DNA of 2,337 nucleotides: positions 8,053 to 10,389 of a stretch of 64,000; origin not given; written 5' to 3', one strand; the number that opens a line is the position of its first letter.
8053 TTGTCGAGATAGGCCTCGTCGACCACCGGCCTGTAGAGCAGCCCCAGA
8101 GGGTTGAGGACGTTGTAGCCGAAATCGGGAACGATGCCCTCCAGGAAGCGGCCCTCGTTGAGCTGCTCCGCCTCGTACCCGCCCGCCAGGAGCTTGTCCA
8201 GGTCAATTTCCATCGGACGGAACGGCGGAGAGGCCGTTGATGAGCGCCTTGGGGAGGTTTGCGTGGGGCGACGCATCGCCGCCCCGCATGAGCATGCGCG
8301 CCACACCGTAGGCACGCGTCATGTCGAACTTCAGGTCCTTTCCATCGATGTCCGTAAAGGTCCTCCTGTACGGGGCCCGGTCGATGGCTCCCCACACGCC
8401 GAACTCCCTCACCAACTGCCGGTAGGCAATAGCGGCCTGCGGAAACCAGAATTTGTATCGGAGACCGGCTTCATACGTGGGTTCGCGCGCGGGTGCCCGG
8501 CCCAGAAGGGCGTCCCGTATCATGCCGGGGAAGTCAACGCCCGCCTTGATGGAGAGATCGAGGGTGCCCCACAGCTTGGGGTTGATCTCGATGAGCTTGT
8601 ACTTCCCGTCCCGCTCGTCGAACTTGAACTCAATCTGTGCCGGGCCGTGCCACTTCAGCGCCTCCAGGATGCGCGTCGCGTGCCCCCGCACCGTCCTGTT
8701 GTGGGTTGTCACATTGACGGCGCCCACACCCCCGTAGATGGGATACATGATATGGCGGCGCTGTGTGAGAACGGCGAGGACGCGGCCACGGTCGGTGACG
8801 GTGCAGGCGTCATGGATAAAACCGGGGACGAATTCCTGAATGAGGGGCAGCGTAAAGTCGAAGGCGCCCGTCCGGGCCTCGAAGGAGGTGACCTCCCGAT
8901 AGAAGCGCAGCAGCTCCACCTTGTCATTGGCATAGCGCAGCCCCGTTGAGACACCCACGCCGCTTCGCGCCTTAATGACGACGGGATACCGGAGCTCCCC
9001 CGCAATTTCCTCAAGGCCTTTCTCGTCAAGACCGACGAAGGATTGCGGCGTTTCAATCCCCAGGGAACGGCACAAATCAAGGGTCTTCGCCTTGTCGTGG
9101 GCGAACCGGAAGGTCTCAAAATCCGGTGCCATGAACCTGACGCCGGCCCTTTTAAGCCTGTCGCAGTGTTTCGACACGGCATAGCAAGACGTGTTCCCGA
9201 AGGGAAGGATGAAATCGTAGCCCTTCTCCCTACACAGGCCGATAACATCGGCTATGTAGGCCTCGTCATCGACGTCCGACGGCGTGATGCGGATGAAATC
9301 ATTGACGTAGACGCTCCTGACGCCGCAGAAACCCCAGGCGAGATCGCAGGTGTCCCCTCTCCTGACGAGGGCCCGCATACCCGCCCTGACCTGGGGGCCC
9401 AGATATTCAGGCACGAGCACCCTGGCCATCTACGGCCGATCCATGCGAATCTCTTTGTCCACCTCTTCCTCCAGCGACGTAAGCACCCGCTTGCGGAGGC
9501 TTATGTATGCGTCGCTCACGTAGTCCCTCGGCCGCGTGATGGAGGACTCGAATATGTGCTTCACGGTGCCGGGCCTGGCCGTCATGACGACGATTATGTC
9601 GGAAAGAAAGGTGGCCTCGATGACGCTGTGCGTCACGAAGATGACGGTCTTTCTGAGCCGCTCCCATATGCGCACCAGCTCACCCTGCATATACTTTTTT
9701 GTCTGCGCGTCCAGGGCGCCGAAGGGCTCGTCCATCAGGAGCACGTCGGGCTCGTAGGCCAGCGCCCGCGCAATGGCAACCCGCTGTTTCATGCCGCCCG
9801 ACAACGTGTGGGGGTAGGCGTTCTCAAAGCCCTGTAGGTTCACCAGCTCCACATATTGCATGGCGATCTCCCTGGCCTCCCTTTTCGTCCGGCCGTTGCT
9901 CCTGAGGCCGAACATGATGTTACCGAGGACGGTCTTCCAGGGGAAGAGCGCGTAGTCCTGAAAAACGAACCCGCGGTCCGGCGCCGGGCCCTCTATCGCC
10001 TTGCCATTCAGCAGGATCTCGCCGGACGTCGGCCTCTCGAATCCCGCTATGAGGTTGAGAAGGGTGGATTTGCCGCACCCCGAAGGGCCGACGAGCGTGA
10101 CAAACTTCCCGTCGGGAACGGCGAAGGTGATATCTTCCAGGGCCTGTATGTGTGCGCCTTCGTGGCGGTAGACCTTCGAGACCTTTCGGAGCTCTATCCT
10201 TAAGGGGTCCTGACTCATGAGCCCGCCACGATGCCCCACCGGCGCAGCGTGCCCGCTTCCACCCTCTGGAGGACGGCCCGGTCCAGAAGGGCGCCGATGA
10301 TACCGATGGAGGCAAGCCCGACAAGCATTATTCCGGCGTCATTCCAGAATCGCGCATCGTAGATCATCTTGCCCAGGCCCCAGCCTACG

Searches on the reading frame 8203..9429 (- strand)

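Call 16: search_protein_families(library=pfam, proteins=[window:8203-9429:-], max_evalue=0.001)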
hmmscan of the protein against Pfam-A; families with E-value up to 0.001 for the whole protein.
window:8203-9429:- (408 aa): 3 families
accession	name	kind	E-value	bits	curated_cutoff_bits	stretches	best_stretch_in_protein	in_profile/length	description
PF15632.11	ATPgrasp_Ter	-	6.7e-10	39.3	29.1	1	212-325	22-125/131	ATP-grasp in the biosynthetic pathway with Ter operon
PF02786.22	CPSase_L_D2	-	2e-09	37.7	19.8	1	112-286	1-180/211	Carbamoyl-phosphate synthase L chain, ATP binding domain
PF02655.19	ATP-grasp_3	-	6e-07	30.1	23.2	1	110-288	1-159/160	ATP-grasp domain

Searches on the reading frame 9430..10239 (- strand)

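Call 75: search_protein_families(library=pfam, proteins=[window:9430-10239:-], max_evalue=0.0001)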
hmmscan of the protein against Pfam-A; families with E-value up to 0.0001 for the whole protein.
window:9430-10239:- (269 aa): 3 families
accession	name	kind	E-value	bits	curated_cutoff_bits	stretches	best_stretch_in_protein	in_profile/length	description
PF00005.33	ABC_tran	-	8.5e-34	117.5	25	1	34-173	1-136/137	ABC transporter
PF13304.12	AAA_21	-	4.3e-06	27.5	27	0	47-67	2-22/304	AAA domain, putative AbiEii toxin, Type IV TA system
PF03193.22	RsgA_GTPase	-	2.6e-05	24.6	30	1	30-67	93-129/174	RsgA GTPase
